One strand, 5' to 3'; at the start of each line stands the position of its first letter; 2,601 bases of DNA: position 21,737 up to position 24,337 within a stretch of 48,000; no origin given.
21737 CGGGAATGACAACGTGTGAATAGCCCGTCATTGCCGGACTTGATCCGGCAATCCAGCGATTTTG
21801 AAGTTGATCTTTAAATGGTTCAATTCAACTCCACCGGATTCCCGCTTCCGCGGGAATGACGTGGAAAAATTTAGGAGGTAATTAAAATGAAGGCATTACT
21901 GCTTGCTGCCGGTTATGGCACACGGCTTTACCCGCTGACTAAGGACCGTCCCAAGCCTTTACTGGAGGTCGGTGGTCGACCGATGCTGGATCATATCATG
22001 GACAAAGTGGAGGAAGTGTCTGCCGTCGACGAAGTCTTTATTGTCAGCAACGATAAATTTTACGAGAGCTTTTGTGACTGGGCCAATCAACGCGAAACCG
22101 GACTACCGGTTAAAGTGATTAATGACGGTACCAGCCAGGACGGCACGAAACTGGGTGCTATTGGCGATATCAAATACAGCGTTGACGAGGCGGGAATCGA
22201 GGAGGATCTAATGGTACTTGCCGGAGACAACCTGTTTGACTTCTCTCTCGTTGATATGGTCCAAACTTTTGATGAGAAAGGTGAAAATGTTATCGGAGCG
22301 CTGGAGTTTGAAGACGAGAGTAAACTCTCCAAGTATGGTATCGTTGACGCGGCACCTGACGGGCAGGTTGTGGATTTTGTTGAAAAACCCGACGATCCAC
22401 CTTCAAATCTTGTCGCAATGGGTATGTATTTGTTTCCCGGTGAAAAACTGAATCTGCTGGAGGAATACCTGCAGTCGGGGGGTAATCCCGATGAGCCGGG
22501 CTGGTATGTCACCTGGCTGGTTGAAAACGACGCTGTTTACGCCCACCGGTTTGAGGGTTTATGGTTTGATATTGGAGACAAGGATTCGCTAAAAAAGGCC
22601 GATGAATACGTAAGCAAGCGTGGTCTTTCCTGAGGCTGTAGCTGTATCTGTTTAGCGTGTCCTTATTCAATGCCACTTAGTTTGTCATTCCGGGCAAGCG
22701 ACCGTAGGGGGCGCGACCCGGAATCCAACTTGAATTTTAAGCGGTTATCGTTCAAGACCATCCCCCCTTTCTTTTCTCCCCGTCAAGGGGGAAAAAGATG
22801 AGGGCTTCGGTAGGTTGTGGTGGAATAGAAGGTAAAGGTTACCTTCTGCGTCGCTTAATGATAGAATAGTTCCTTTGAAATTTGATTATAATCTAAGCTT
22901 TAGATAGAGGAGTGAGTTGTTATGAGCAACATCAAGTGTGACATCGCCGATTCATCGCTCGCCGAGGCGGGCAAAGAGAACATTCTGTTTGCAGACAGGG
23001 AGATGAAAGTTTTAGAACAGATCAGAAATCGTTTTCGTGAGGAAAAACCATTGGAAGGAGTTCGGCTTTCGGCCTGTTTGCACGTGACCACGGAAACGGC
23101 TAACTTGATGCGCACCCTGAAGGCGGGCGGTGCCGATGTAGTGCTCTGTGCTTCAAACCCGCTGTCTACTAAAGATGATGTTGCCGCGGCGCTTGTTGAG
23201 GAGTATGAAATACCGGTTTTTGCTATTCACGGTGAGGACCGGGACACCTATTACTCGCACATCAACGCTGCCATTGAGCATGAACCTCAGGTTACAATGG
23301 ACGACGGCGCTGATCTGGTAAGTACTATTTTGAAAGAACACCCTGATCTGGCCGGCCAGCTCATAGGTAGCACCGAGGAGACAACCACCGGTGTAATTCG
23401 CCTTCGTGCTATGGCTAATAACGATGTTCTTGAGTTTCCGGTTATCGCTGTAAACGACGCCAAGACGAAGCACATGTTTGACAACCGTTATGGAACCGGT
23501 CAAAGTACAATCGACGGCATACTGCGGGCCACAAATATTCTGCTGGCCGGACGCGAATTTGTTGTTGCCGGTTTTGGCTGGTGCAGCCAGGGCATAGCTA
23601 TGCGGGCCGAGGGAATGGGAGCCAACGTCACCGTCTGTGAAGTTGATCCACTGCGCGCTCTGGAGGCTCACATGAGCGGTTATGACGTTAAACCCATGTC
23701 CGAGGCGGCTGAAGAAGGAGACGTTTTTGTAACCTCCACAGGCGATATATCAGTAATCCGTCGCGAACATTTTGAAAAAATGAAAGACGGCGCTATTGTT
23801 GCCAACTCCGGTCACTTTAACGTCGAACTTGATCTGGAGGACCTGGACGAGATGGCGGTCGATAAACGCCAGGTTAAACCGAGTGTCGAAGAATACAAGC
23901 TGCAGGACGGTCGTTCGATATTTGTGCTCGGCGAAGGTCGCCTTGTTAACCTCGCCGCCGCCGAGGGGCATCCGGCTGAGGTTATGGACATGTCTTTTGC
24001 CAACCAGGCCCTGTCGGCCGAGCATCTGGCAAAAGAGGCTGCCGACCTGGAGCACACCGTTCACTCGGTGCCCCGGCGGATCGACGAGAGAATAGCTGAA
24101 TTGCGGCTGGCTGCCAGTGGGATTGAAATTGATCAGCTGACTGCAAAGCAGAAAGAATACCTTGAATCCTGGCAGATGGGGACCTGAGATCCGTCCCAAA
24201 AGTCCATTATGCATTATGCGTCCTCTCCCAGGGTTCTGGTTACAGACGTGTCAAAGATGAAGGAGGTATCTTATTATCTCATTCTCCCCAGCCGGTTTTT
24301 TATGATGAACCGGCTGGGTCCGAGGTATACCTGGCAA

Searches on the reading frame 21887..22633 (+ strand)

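Call 19: search_protein_families(library=pfam, proteins=[window:21887-22633:+], max_evalue=0.0001)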
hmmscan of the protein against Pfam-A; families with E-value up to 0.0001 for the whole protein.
window:21887-22633:+ (248 aa): 3 families
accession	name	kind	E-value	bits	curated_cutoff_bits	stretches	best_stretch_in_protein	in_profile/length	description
PF00483.29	NTP_transferase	-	3.6e-40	138.5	21.2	1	2-242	1-242/245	Nucleotidyl transferase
PF12804.13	NTP_transf_3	-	1e-11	45.7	27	1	3-121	1-103/160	MobA-like NTP transferase domain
PF01128.25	IspD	-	7.9e-06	26.2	27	1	2-86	2-79/221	2-C-methyl-D-erythritol 4-phosphate cytidylyltransferase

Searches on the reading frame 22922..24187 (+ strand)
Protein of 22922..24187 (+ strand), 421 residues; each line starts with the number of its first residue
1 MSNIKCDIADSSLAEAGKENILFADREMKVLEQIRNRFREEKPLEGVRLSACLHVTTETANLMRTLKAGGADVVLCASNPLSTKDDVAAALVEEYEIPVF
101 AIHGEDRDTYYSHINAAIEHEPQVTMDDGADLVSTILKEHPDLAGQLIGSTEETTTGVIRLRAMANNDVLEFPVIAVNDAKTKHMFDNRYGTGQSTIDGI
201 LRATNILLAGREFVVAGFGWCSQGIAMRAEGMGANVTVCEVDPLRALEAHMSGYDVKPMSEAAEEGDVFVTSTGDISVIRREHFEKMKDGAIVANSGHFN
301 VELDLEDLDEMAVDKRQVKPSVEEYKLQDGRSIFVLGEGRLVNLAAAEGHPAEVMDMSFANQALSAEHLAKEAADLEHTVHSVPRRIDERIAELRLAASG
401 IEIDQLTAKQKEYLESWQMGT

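Call 19: search_protein_families(library=pfam, proteins=[window:22922-24187:+], max_evalue=0.0001)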
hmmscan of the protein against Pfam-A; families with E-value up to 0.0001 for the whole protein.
window:22922-24187:+ (421 aa): 3 families
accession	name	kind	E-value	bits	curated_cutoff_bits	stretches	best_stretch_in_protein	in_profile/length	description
PF05221.23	AdoHcyase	-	6.6e-62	209.8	25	2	7-138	3-138/299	S-adenosyl-L-homocysteine hydrolase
PF00670.27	AdoHcyase_NAD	-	2.1e-52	178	27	1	188-348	1-161/162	S-adenosyl-L-homocysteine hydrolase, NAD binding domain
PF02826.25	2-Hacid_dh_C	-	6.4e-07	29.3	25.1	1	207-298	33-128/178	D-isomer specific 2-hydroxyacid dehydrogenase, NAD binding domain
